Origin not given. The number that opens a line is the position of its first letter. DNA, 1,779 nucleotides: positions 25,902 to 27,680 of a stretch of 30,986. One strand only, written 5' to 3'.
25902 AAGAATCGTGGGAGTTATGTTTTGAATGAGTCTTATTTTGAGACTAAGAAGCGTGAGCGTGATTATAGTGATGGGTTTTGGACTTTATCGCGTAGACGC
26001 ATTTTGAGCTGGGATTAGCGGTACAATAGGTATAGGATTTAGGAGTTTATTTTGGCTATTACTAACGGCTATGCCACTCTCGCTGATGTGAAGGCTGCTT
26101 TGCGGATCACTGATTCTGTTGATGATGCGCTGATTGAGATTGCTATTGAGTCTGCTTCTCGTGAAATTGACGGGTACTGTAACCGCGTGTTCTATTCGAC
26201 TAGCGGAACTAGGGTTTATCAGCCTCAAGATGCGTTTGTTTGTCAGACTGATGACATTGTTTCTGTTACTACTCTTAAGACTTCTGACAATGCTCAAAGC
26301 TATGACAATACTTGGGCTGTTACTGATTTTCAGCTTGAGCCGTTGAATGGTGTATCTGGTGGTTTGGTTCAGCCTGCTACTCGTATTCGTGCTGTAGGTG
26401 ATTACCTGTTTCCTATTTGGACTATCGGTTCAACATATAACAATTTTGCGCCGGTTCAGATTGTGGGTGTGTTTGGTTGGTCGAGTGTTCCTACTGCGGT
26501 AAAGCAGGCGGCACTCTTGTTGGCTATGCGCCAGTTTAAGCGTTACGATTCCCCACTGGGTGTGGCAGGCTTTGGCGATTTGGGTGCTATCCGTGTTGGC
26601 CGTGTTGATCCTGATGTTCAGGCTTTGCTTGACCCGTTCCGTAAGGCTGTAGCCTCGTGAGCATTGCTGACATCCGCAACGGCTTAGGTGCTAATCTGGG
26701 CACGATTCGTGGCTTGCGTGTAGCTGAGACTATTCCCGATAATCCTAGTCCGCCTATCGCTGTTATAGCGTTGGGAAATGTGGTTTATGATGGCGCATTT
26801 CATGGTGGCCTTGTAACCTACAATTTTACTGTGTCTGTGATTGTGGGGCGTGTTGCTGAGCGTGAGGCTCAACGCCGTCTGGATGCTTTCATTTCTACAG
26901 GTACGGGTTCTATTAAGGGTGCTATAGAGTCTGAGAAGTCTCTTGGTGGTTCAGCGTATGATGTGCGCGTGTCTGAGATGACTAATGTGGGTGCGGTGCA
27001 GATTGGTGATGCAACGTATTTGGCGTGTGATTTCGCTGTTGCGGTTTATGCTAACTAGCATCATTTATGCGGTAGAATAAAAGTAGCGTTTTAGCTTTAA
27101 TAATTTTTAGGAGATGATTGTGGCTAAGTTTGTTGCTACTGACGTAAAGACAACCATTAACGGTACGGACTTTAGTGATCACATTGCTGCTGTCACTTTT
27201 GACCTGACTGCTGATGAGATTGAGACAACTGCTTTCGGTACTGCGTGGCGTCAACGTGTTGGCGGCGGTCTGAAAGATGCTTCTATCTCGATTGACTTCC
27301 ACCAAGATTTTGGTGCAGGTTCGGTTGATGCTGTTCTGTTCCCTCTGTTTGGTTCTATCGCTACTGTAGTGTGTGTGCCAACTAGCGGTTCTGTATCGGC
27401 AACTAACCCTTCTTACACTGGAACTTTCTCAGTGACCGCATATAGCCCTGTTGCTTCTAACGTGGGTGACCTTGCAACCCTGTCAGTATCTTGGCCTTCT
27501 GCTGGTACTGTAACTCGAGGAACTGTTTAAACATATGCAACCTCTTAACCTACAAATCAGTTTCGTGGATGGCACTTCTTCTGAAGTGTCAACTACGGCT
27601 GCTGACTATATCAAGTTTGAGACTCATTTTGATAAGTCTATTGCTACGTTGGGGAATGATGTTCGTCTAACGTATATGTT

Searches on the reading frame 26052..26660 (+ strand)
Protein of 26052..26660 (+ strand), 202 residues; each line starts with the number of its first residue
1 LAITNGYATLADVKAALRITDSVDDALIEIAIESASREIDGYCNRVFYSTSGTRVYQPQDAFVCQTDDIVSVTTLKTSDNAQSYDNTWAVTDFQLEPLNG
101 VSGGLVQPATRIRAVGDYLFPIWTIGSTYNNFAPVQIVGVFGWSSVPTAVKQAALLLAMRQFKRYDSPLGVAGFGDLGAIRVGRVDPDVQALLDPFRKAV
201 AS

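Call 5: search_protein_families(library=pfam, proteins=[window:26052-26660:+], max_evalue=0.01)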
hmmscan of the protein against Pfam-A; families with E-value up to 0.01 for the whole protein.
window:26052-26660:+ (202 aa): 2 families
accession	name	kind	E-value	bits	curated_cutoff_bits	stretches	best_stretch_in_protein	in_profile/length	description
PF05135.19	Phage_connect_1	-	5.5e-10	40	21.2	1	8-57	2-42/101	Phage gp6-like head-tail connector protein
PF07030.17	Phage_Mu_Gp36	-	0.0026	18.3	24.7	1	15-44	24-49/124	Bacteriophage Mu, Gp36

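Call 6: search_protein_families(library=phrogs, proteins=[window:26052-26660:+], max_evalue=0.001)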
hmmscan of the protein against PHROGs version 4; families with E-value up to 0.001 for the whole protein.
window:26052-26660:+ (202 aa): 6 families
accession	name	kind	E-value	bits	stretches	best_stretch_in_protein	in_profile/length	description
phrog_442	-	connector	5.9e-24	85.8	1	7-199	87-263/270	head-tail adaptor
phrog_5938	-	connector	2.2e-10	41.8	1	146-200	53-109/111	head-tail connector protein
phrog_40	-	connector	7.5e-09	36.3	1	9-56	43-85/201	head-tail adaptor Ad1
phrog_137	-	connector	0.00013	22.4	1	5-46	61-103/222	head-tail adaptor Ad1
phrog_132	-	connector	0.0003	21.7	1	9-45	12-47/124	head-tail adaptor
phrog_33253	-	unknown function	0.00067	20.1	0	135-158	228-251/309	-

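Call 41: find_related_loci(query=window:26052-26660:+, collection=viral_contigs, flank=6000)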
Query window:26052-26660:+ (202 aa) in viral_contigs; peptide patterns used: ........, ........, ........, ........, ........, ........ (x = any residue, [..] = any of these).
600 stretches matched a pattern (row limit reached: there are more); 587 encode a relative of the query (tblastn E <= 1e-3); the best 80 are kept; 80 distinct loci.
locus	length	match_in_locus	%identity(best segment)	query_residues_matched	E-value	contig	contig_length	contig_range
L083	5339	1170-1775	89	1-202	2e-122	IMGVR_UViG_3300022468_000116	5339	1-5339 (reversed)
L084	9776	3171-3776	84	1-202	8e-115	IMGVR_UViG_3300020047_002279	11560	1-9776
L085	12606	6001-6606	79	1-202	1e-109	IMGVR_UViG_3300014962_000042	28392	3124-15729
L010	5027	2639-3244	75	1-202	8e-107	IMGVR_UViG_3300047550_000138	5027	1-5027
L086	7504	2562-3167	77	1-202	2e-106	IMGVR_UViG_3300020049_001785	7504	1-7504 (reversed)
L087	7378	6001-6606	75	1-202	2e-106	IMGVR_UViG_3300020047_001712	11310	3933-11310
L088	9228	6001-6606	76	1-202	7e-105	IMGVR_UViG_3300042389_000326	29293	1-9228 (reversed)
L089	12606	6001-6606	76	1-202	3e-103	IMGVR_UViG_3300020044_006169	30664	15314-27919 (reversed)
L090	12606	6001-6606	74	1-202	3e-103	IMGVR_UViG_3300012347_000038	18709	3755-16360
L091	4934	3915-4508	66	1-198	5e-91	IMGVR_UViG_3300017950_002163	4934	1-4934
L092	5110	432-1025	66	1-198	5e-91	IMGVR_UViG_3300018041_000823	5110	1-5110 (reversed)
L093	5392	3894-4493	69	1-198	4e-90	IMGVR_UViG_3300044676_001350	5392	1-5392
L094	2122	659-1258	65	1-198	6e-91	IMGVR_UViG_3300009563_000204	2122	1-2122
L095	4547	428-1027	65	1-198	1e-87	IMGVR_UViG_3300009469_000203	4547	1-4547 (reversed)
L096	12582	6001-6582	65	1-198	5e-87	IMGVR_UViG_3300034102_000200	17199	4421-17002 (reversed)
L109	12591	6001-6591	62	1-198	9e-85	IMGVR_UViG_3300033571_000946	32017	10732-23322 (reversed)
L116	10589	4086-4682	61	1-198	1e-82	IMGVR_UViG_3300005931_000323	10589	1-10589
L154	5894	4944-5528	60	1-198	3e-73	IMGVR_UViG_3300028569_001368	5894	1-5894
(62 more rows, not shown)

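Call 54: search_protein_families(library=pfam, proteins=[L109:5247-6014:+, L154:2848-3498:+, L116:2459-3403:+], max_evalue=0.01)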
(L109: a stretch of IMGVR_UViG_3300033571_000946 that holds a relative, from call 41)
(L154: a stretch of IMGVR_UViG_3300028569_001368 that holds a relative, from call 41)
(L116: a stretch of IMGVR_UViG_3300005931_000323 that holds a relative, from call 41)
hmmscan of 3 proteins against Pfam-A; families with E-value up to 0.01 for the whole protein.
L109:5247-6014:+ (255 aa): 2 families
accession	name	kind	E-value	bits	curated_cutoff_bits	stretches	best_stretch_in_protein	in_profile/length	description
PF00984.24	UDPG_MGDP_dh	-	1.5e-08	35.1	25.4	1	150-246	1-93/94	UDP-glucose/GDP-mannose dehydrogenase family, central domain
PF03721.20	UDPG_MGDP_dh_N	-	2e-05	24.7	27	1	34-130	72-183/187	UDP-glucose/GDP-mannose dehydrogenase family, NAD binding domain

L154:2848-3498:+ (216 aa): 0 families

L116:2459-3403:+ (314 aa): 1 family
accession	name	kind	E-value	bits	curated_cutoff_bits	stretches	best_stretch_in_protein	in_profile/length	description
PF01973.23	MptE-like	-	0.0013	19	34.6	1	218-252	135-169/171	6-hydroxymethylpterin diphosphokinase MptE-like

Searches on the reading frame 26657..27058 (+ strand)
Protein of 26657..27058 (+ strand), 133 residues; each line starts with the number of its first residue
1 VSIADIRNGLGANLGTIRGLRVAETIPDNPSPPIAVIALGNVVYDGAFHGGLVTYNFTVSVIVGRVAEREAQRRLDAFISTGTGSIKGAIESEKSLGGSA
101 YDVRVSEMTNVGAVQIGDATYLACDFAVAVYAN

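Call 6: search_protein_families(library=phrogs, proteins=[window:26657-27058:+], max_evalue=0.001)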
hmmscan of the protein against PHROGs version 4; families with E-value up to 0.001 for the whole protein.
window:26657-27058:+ (133 aa): 2 families
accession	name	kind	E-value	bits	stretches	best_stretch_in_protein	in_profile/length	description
phrog_17840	-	connector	7e-37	127.3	1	1-133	2-136/138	tail terminator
phrog_8346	-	unknown function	3.8e-05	24.8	1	85-123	92-130/143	-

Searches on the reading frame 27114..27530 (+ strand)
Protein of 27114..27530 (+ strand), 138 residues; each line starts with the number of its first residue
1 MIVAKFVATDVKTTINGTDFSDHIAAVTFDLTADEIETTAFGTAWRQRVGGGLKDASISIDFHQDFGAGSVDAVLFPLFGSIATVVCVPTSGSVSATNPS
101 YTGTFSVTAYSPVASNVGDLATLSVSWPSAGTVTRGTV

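Call 6: search_protein_families(library=phrogs, proteins=[window:27114-27530:+], max_evalue=0.001)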
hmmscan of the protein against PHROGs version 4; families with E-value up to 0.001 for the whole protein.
window:27114-27530:+ (138 aa): 3 families
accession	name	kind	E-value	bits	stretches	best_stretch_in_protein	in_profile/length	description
phrog_4574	-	tail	2.4e-28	99.9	1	5-137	3-143/147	major tail protein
phrog_10528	-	tail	4.5e-10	40.7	1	18-137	22-141/142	major tail protein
phrog_9522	-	tail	1.9e-09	38.2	1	3-137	2-133/241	major tail protein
